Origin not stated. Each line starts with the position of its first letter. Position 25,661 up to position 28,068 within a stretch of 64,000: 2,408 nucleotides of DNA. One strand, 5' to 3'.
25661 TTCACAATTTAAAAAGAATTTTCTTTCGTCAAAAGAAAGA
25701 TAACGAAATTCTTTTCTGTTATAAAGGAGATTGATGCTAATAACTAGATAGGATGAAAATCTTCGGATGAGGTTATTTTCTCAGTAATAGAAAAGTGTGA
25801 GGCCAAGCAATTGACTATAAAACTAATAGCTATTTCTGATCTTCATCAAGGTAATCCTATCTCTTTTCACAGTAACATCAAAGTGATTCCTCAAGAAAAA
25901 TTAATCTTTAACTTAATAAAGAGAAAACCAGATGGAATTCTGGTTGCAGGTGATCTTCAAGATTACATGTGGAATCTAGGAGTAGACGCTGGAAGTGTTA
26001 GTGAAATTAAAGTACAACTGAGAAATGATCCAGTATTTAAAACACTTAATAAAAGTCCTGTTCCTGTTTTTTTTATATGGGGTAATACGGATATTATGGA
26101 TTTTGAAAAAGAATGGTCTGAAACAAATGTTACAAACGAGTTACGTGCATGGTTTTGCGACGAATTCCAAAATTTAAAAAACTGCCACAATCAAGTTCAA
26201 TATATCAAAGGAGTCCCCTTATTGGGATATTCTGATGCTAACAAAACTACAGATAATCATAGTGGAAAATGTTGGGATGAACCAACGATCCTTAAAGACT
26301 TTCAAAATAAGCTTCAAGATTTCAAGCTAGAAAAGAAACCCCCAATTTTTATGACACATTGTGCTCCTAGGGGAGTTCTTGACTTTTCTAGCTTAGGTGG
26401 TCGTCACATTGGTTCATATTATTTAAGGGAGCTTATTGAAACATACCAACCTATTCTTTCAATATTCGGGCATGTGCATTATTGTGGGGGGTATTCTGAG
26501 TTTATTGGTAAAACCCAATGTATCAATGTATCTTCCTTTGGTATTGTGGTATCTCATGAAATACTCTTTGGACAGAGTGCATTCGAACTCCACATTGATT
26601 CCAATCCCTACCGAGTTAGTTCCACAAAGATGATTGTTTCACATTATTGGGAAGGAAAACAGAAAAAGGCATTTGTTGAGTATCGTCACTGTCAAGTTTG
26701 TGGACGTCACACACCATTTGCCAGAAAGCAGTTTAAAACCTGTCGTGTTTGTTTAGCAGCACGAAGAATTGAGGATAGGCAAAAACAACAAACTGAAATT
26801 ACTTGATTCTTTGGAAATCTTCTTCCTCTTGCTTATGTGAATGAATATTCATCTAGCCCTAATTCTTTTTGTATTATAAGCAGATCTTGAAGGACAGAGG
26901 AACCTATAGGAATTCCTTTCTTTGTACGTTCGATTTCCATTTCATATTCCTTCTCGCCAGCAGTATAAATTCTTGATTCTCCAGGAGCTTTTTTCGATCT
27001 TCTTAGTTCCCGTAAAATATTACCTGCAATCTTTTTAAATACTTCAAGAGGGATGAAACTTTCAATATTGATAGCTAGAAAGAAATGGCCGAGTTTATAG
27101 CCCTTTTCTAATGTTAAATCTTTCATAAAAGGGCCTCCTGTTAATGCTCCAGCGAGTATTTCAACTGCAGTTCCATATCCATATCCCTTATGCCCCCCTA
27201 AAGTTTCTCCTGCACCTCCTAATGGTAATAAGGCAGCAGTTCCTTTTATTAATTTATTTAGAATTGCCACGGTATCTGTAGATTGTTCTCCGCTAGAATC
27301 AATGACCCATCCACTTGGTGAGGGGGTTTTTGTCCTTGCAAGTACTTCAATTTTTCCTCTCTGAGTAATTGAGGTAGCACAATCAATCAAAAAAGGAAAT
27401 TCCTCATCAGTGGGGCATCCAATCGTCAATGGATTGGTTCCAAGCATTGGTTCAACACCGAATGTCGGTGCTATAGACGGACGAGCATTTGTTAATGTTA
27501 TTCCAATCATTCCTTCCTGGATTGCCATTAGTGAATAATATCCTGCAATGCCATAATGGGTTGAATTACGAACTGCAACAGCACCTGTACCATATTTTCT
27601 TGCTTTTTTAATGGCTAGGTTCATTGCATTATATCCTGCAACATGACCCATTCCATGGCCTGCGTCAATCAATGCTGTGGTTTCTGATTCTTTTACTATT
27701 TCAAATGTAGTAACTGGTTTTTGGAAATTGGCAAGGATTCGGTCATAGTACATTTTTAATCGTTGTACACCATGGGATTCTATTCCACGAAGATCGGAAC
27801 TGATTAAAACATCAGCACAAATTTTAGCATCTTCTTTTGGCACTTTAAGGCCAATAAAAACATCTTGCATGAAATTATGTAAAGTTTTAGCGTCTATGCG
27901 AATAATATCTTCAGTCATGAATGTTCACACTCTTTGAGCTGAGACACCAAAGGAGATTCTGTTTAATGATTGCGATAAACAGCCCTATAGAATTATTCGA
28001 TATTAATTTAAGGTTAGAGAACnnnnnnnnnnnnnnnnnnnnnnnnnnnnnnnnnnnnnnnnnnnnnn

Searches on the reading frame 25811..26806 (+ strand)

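Call 47: search_protein_families(library=pfam, proteins=[window:25811-26806:+], max_evalue=0.0001)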
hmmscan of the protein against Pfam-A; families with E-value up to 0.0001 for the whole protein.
window:25811-26806:+ (331 aa): 2 families
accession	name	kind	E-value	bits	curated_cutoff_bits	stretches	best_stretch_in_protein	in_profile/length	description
PF00149.33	Metallophos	-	5e-14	53.6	21.5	1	4-224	2-190/191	Calcineurin-like phosphoesterase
PF14582.11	Metallophos_3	-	4.5e-06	26.6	28.2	1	72-239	78-235/259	Metallophosphoesterase, calcineurin superfamily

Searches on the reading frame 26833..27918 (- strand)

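Call 47: search_protein_families(library=pfam, proteins=[window:26833-27918:-], max_evalue=0.0001)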
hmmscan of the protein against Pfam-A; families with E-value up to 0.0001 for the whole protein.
window:26833-27918:- (361 aa): 1 family
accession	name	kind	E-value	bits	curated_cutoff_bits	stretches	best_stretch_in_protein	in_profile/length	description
PF02615.19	Ldh_2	-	2.2e-119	398.9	38.8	1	8-346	1-332/333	Malate/L-lactate dehydrogenase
